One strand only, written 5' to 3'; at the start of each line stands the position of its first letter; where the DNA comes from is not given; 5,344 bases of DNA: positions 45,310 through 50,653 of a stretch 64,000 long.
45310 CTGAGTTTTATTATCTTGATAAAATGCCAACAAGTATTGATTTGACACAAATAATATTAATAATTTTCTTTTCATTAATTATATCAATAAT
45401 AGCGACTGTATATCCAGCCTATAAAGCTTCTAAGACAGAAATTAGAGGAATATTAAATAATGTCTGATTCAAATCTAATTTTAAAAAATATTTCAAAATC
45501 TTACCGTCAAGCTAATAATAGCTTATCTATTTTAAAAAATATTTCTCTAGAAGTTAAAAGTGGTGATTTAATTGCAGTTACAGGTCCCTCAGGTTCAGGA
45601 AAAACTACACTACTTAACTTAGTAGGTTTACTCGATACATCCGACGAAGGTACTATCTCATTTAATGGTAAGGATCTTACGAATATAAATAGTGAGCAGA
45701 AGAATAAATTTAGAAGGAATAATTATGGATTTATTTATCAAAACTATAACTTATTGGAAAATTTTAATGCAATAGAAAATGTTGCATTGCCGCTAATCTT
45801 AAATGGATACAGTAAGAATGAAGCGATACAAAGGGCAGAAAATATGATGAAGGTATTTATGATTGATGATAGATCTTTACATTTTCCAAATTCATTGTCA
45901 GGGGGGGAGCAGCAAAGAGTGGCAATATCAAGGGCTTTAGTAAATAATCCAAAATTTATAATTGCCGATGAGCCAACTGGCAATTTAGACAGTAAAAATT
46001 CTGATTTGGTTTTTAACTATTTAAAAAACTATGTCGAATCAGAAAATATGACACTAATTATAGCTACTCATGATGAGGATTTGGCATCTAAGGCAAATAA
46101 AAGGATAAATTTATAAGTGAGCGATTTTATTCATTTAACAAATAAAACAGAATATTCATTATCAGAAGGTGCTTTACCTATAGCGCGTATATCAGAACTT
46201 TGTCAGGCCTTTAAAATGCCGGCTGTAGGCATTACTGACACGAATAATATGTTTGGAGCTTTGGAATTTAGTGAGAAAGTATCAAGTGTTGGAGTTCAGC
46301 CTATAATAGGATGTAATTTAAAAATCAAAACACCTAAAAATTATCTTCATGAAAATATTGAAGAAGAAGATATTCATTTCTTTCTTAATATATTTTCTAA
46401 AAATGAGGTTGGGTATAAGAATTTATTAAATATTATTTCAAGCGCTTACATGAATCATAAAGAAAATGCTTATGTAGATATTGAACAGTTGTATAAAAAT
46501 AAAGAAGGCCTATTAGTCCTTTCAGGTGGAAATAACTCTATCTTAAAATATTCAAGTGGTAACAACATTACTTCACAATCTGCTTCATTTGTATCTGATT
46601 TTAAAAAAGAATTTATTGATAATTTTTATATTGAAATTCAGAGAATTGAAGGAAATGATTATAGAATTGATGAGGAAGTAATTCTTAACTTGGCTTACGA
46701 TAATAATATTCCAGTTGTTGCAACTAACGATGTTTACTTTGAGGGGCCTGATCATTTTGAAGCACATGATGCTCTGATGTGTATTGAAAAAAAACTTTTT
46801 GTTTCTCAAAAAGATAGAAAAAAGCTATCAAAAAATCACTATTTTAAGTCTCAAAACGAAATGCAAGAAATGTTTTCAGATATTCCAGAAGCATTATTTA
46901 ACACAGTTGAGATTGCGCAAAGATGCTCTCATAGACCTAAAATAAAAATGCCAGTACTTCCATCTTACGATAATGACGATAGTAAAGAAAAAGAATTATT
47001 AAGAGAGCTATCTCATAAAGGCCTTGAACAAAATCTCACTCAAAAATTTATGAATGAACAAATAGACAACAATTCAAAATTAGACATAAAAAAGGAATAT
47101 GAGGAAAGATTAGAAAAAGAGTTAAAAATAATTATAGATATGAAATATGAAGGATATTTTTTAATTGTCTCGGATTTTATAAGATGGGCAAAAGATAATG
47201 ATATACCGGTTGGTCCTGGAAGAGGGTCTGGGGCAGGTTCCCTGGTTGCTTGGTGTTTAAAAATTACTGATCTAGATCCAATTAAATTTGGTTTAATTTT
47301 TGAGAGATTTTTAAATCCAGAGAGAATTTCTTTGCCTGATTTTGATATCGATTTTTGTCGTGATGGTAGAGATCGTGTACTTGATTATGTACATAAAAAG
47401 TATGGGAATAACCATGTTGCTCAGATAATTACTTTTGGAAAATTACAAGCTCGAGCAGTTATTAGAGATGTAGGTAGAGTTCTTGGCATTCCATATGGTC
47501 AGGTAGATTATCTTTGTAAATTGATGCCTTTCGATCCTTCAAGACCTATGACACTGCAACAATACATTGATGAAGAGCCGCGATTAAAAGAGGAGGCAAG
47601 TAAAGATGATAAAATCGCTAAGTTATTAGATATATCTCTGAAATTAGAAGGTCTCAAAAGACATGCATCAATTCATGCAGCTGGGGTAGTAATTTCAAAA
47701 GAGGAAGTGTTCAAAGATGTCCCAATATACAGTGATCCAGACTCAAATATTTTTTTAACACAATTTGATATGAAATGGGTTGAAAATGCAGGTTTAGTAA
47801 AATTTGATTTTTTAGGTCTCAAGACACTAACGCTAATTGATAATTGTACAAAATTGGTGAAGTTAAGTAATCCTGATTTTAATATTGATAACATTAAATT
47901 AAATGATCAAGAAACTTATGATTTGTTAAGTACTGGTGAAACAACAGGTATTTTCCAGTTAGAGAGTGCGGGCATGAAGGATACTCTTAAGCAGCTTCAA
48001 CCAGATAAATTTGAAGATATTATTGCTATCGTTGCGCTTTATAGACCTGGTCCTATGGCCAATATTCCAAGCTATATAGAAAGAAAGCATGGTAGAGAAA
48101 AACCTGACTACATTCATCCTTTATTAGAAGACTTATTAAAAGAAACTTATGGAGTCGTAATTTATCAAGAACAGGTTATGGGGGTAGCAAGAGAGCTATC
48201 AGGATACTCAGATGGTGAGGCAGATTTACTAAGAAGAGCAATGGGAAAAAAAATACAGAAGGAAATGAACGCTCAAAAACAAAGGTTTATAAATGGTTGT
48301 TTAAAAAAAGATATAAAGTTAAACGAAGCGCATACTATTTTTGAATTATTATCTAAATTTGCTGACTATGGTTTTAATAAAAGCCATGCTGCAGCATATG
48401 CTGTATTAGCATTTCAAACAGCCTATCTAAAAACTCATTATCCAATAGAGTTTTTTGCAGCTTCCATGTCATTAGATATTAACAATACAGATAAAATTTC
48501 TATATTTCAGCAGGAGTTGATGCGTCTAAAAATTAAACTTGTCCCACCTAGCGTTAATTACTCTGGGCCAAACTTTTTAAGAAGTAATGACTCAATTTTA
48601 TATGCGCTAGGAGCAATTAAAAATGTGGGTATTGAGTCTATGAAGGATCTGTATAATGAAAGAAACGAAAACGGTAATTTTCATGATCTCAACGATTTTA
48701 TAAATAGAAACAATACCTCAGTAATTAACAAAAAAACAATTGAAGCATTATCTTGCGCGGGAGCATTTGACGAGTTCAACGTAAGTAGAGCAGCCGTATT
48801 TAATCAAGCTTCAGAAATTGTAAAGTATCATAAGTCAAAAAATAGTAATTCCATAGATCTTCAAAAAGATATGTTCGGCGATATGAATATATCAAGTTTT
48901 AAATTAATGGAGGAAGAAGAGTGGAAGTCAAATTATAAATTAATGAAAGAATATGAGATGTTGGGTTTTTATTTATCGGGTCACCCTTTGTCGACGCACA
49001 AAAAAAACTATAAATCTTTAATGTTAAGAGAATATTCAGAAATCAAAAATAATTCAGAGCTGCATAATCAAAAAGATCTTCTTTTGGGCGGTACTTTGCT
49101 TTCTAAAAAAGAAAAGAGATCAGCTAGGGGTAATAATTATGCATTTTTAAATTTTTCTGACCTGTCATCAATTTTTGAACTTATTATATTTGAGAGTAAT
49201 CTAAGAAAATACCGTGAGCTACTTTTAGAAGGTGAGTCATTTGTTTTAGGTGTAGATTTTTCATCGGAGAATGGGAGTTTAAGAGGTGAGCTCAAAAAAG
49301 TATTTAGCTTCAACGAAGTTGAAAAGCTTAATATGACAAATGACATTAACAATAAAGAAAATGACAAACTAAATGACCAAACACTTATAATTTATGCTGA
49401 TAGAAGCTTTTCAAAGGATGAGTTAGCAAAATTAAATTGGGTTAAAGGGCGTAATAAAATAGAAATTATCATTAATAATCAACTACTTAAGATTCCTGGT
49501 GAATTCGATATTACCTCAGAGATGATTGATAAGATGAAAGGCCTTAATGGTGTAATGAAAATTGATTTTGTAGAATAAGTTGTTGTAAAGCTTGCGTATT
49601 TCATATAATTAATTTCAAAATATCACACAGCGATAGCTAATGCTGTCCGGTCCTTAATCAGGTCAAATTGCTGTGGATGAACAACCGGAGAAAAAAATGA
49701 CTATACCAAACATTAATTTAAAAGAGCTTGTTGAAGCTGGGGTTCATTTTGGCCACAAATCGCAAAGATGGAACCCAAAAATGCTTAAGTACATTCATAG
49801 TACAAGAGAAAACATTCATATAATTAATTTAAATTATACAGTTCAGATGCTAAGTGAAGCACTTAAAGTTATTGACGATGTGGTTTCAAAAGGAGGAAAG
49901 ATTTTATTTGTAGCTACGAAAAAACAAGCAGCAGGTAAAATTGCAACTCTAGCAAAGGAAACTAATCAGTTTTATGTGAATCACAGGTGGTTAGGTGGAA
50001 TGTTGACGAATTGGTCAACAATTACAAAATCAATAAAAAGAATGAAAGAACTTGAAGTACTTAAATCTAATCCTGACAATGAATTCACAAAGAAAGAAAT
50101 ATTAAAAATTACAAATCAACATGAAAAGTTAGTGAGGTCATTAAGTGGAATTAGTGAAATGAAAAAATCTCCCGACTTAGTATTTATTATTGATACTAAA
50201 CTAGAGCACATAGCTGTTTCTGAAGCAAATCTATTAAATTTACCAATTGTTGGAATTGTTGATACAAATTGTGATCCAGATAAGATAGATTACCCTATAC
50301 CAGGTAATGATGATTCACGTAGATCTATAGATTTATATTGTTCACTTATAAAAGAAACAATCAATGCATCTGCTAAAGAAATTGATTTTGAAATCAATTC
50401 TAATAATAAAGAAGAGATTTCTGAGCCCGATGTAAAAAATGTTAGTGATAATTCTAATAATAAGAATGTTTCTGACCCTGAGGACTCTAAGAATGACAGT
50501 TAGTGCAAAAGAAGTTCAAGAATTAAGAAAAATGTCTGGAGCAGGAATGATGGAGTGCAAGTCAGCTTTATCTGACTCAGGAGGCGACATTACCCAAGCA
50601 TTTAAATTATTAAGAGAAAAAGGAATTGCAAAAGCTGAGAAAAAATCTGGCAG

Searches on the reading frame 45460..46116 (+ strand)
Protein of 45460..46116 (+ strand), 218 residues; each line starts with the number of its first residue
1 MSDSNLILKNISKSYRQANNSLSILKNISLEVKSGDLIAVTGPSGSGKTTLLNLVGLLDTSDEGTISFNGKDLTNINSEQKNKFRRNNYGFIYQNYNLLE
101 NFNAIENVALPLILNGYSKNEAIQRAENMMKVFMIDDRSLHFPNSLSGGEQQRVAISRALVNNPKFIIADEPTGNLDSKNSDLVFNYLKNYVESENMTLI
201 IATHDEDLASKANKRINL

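Call 29: search_protein_families(library=pfam, proteins=[window:45460-46116:+])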
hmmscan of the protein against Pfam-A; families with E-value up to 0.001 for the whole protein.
window:45460-46116:+ (218 aa): 7 families
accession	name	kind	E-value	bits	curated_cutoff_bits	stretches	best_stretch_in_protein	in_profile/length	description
PF00005.33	ABC_tran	-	7.9e-33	114.4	25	1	25-173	1-136/137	ABC transporter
PF02463.25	SMC_N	-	4.7e-07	29.9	40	1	36-216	25-209/220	RecF/RecN/SMC N terminal domain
PF13304.12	AAA_21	-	0.00011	22.8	27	0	38-96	2-49/304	AAA domain, putative AbiEii toxin, Type IV TA system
PF07693.20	KAP_NTPase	-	0.00037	20.3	20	0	24-55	11-40/293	KAP family P-loop domain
PF13555.12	AAA_29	-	0.00054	20.1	27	0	31-69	18-55/61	P-loop containing region of AAA domain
PF00437.27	T2SSE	-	0.00056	19.1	24.9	1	33-63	140-171/370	Type II/IV secretion system protein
PF13401.12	AAA_22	-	0.00068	20.4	27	0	35-65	5-36/130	AAA domain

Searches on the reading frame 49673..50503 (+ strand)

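Call 29: search_protein_families(library=pfam, proteins=[window:49673-50503:+])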
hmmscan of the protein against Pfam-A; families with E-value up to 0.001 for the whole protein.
window:49673-50503:+ (276 aa): 1 family
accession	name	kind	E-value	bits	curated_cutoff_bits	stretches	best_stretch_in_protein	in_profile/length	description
PF00318.25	Ribosomal_S2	-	4.8e-90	301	26.1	1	19-231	1-214/216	Ribosomal protein S2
